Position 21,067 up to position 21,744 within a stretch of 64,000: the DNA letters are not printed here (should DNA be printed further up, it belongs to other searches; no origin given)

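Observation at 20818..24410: Uncharacterised tandemly duplicated ~130-aa domain (signature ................) in two adjacent secreted proteins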

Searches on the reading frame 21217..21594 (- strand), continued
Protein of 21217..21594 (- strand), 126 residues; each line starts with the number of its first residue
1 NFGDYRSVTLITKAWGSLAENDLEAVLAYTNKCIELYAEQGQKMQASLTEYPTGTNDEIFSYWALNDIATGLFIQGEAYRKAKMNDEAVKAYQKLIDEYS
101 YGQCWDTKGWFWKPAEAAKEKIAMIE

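Call 46: find_encoding_contigs(protein=P0399, flank=8000, max_places=1)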
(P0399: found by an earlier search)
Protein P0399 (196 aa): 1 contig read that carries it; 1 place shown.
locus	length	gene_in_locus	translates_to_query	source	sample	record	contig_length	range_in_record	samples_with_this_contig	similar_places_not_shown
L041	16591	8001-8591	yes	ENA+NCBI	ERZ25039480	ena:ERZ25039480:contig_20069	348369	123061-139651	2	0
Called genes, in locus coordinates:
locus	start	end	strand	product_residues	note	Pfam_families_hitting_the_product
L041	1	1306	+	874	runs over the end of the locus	PF00069:Pkinase, PF01636:APH (faint), PF07714:PK_Tyr_Ser-Thr, PF03109:ABC1 (faint), PF14531:Kinase-like (faint), PF17667:Pkinase_fungal (faint), PF00069:Pkinase, PF07714:PK_Tyr_Ser-Thr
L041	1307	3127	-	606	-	PF00069:Pkinase, PF07714:PK_Tyr_Ser-Thr, PF08308:PEGA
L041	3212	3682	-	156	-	PF00588:SpoU_methylase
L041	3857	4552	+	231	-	PF00849:PseudoU_synth_2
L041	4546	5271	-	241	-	-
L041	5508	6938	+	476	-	-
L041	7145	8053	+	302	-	-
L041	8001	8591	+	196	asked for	-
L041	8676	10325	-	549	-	-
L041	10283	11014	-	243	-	PF04307:YdjM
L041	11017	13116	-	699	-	PF13632:Glyco_trans_2_3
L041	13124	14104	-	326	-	PF01073:3Beta_HSD, PF01370:Epimerase, PF02719:Polysacc_synt_2, PF04321:RmlD_sub_bind, PF08659:KR (weak), PF16363:GDP_Man_Dehyd, PF07993:NAD_binding_4, PF13460:NAD_binding_10 (weak)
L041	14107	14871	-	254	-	PF00483:NTP_transferase, PF12804:NTP_transf_3 (weak)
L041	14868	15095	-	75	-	-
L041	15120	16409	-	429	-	PF00072:Response_reg, PF00563:EAL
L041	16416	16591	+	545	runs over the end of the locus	PF00989:PAS, PF08448:PAS_4, PF13426:PAS_9 (weak), PF08447:PAS_3 (weak), PF00512:HisKA, PF02518:HATPase_c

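Call 47: find_encoding_contigs(protein=P0357, flank=8000, max_places=1)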
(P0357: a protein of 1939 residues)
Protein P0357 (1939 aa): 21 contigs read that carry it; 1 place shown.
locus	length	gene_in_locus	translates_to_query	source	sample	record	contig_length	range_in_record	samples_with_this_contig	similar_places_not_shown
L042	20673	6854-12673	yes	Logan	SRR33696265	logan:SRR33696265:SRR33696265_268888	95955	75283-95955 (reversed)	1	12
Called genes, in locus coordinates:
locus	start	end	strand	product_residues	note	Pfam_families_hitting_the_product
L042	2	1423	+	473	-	?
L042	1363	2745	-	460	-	-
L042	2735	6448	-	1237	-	PF13385:Laminin_G_3, PF00150:Cellulase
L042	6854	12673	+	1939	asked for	PF02836:Glyco_hydro_2_C (faint), PF03198:Glyco_hydro_72 (faint), PF13313:DUF4082 (weak), PF05345:He_PIG, PF13313:DUF4082 (weak)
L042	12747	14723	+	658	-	PF01435:Peptidase_M48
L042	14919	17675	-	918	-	PF13472:Lipase_GDSL_2 (faint), PF21033:RMD1-3 (faint), PF25062:ARM_TT21_N (faint), PF25063:ARM_TT21_C (faint), PF13424:TPR_12, PF00515:TPR_1, PF13424:TPR_12 (weak), PF14559:TPR_19, +15 more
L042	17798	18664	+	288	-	-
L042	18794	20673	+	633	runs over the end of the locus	PF00069:Pkinase, PF07714:PK_Tyr_Ser-Thr, PF01636:APH (faint)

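Call 58: search_protein_families(library=pfam, proteins=[L031:3853-5325:+, L031:5172-6611:+, L031:6608-7342:+, L031:9574-11967:+, L031:11952-12659:+, L035:4587-7589:+, L035:7878-9455:+, L035:9530-11047:+, L035:11271-12413:+, L035:3291-4277:+], max_evalue=0.0001)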
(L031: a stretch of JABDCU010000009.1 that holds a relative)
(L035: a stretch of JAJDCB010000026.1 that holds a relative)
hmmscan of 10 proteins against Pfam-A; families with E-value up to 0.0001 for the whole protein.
L031:3853-5325:+ (490 aa): 2 families
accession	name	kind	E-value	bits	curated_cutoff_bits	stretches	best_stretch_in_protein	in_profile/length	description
PF01553.26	Acyltransferase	-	1.2e-15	57.9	23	1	292-425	1-131/132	Acyltransferase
PF00550.31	PP-binding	-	1.7e-06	28.6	20.8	1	160-220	3-63/67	Phosphopantetheine attachment site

L031:5172-6611:+ (479 aa): 5 families
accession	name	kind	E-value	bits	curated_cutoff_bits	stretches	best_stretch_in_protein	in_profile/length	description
PF00534.26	Glycos_transf_1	-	3.9e-36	124.6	26.4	1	240-403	5-164/172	Glycosyl transferases group 1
PF13692.12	Glyco_trans_1_4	-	2.9e-32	112.3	27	1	251-389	2-139/142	Glycosyl transferases group 1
PF13439.12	Glyco_transf_4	-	2.9e-31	109.2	28.5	1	64-230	1-169/170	Glycosyltransferase Family 4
PF13579.12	Glyco_trans_4_4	-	4.3e-17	63.3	29.7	1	65-226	1-158/158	Glycosyl transferase 4-like domain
PF20706.3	GT4-conflict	-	1.4e-05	24.7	26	1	256-373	203-328/385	Family 4 Glycosyltransferase in conflict systems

L031:6608-7342:+ (244 aa): 7 families
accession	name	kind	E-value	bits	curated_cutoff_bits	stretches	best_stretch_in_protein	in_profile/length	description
PF12146.15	Hydrolase_4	-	5.2e-14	52.6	27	1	24-128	3-112/239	Serine aminopeptidase, S33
PF00561.26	Abhydrolase_1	-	9.9e-14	52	25.8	1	27-135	2-114/245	alpha/beta hydrolase fold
PF02129.25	Peptidase_S15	-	7.3e-11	42.7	23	1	54-131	52-134/262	X-Pro dipeptidyl-peptidase (S15 family)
PF12697.13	Abhydrolase_6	-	4.4e-09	37.7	26.3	1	28-169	1-124/217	Alpha/beta hydrolase family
PF20434.5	BD-FAE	-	1e-06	28.9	26.8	1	112-203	128-213/215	BD-FAE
PF00326.27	Peptidase_S9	-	9.1e-06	25.7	22.6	1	71-243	38-210/213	Prolyl oligopeptidase family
PF01738.24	DLH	-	4.2e-05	23.7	21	0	167-230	131-194/217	Dienelactone hydrolase family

L031:9574-11967:+ (797 aa): 3 families
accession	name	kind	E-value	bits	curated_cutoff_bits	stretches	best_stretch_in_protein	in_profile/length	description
PF19044.6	P-loop_TraG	-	2.1e-14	53.4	25.8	2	565-735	185-356/413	TraG P-loop domain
PF03135.19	CagE_TrbE_VirB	-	2.3e-11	44.5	21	1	296-377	122-203/204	CagE, TrbE, VirB family, component of type IV transporter system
PF12846.13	AAA_10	-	8.2e-05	22.2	27.5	0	436-473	22-59/362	AAA-like domain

L031:11952-12659:+ (235 aa): 0 families

L035:4587-7589:+ (1000 aa): 6 families
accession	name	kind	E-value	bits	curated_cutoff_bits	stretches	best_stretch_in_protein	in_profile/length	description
PF07517.20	SecA_DEAD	-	4.4e-123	410.6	24.6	1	39-470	11-290/290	SecA DEAD-like domain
PF21090.3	P-loop_SecA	-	2.5e-92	308.6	27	1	485-697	1-205/205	SecA P-loop domain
PF07516.18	SecA_SW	-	4.8e-70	236.1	26.7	1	699-910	1-200/200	SecA Wing and Scaffold domain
PF01043.26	SecA_PP_bind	-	6.6e-39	133.4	23.5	1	298-426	2-110/110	SecA preprotein cross-linking domain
PF02810.21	SEC-C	-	1.2e-08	35.1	20.4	1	982-999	1-18/19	SEC-C motif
PF00270.35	DEAD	-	2.4e-06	27.8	26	1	165-282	18-131/167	DEAD/DEAH box helicase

L035:7878-9455:+ (525 aa): 4 families
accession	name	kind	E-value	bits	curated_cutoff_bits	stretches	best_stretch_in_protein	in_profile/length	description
PF13174.12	TPR_6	-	8.1e-08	32.9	26.3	0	237-265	2-30/33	Tetratricopeptide repeat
PF19887.4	DUF6360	-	7.5e-07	29.7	23.8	0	185-217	54-85/91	Family of unknown function (DUF6360)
PF07719.23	TPR_2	-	1.5e-06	28.3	27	0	368-393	3-28/34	Tetratricopeptide repeat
PF13181.12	TPR_8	-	1.2e-05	25.5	25.7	0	368-394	3-29/34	Tetratricopeptide repeat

L035:9530-11047:+ (505 aa): 2 families
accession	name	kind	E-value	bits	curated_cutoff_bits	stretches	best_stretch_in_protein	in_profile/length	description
PF20154.4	LNT_N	-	8.2e-35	120.8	27.1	1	14-168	1-158/159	Apolipoprotein N-acyltransferase N-terminal domain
PF00795.27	CN_hydrolase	-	2.7e-25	89.6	23.2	1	211-442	2-230/256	Carbon-nitrogen hydrolase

L035:11271-12413:+ (380 aa): 2 families
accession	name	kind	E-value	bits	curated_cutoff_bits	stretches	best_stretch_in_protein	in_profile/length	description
PF00072.30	Response_reg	-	3.2e-54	182.3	30.2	2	261-372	1-110/111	Response regulator receiver domain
PF23198.2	PDE8A_N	-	1.4e-05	25.5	29.6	0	149-218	29-99/147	PDE8A-like, N-terminal domain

L035:3291-4277:+ (328 aa): 2 families
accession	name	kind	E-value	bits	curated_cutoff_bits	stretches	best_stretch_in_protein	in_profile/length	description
PF03462.23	PCRF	-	9.4e-56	189.1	24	1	1-178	12-194/194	PCRF domain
PF00472.26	RF-1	-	9.2e-44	148.5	35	1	187-296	2-116/116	RF-1 domain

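Call 73: find_homologous_proteins(query=P0394, max_evalue=0.001)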
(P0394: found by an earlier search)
Query P0394 (168 aa): 761 proteins with E <= 0.001 among 1307 candidates; the best 120 are listed.
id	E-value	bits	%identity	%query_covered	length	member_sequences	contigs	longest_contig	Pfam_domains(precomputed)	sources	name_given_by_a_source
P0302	3.1e-105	367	98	100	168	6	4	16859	-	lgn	-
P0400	3.4e-82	292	49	91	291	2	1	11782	PF13181.13,PF07719.24,PF13174.13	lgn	-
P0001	2.8e-81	289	57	79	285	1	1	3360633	PF07719.24,PF13174.13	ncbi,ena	-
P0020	7.6e-81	288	58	79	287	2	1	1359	PF00515.35,PF07719.24,PF13174.13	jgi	jgi:tetratricopeptide (TPR) repeat protein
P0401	8.6e-81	288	48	91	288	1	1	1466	PF13174.13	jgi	jgi:tetratricopeptide (TPR) repeat protein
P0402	5.4e-80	285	50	78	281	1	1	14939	PF00515.35,PF13424.13,PF13181.13,PF07719.24,PF13174.13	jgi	-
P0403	1.0e-79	284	56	74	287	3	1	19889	PF00515.35,PF13424.13,PF07719.24,PF13174.13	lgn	-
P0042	4.2e-79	282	51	89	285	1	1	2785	PF00515.35,PF13424.13,PF13181.13,PF07719.24,PF13174.13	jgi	-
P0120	4.2e-79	282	50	89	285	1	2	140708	PF00515.35,PF13181.13,PF07719.24,PF13174.13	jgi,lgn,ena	-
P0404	5.0e-79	282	54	77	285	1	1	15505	PF00515.35,PF13424.13,PF13181.13,PF07719.24,PF13174.13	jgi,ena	-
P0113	1.1e-78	281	51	77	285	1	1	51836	PF00515.35,PF13428.13,PF07719.24,PF13174.13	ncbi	-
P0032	1.2e-78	281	50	82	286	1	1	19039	PF00515.35,PF13181.13,PF07719.24,PF13174.13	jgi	jgi:tetratricopeptide (TPR) repeat protein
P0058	1.2e-78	281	58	79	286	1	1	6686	PF13181.13,PF07719.24,PF13174.13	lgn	-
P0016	1.4e-78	281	55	79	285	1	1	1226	PF00515.35,PF13181.13,PF07719.24,PF13174.13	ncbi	-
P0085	2.6e-78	280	53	79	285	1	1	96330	PF00515.35,PF13424.13,PF13181.13,PF07719.24,PF13174.13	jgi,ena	-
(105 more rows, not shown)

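Call 86: find_encoding_contigs(protein=P0313, flank=6000, max_places=1)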
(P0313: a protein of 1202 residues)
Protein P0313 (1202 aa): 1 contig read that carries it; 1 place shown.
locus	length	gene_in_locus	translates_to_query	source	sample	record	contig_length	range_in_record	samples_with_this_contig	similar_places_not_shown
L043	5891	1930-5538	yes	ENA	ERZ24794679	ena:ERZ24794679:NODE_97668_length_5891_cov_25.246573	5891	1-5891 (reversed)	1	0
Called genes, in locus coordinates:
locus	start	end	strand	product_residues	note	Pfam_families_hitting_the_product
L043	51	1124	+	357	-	PF02514:CobN-Mg_chel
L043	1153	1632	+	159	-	PF20582:UPF0758_N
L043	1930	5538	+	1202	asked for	PF13506:Glyco_transf_21, PF13641:Glyco_tranf_2_3, PF13632:Glyco_trans_2_3, PF03552:Cellulose_synt (weak)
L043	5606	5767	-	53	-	-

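Call 88: search_protein_families(library=pfam, proteins=[L041:5508-6938:+, L041:7145-8053:+, L041:8676-10325:-, L042:1363-2745:-], max_evalue=0.1)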
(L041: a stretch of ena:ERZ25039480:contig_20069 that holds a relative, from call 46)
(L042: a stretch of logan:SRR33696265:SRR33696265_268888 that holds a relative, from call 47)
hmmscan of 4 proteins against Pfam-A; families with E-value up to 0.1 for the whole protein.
L041:5508-6938:+ (476 aa): 0 families

L041:7145-8053:+ (302 aa): 2 families
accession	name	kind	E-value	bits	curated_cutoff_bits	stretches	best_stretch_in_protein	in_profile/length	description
PF08547.18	CIA30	-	0.00023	21.7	24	1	91-258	12-154/157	Complex I intermediate-associated protein 30 (CIA30)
PF18329.7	SGBP_B_XBD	-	0.00044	20.9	26.4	1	211-266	127-186/186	Surface glycan-binding protein B xyloglucan binding domain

L041:8676-10325:- (549 aa): 0 families

L042:1363-2745:- (460 aa): 0 families
